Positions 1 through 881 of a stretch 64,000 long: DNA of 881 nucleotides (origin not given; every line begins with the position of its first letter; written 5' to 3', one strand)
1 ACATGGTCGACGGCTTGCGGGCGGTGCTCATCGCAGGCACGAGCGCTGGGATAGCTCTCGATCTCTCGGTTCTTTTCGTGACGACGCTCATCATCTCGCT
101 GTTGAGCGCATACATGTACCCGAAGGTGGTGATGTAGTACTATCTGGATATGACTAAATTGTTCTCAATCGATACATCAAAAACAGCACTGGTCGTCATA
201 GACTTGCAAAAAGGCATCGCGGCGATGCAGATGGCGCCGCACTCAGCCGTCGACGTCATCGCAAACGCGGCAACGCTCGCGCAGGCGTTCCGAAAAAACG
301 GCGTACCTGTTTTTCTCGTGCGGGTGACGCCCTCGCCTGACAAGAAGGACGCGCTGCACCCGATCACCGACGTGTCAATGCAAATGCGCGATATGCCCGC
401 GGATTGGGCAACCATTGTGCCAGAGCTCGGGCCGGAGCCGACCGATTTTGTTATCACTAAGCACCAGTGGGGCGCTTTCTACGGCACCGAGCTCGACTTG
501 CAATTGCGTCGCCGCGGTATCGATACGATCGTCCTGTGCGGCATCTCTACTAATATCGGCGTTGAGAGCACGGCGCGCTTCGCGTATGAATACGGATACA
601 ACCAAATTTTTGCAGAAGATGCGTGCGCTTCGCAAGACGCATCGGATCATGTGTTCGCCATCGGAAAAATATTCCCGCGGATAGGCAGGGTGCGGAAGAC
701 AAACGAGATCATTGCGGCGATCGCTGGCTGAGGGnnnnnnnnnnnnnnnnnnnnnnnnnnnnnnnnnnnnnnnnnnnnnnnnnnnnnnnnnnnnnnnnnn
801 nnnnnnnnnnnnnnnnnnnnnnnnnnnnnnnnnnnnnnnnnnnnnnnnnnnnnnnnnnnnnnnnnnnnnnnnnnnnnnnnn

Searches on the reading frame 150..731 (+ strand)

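Call 22: search_protein_families(library=pfam, proteins=[window:150-731:+], max_evalue=0.001)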
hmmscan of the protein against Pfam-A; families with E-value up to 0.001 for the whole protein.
window:150-731:+ (193 aa): 1 family
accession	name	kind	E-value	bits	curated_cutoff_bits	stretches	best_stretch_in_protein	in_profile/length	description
PF00857.26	Isochorismatase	-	1.6e-45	155.8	27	1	12-185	1-174/175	Isochorismatase domain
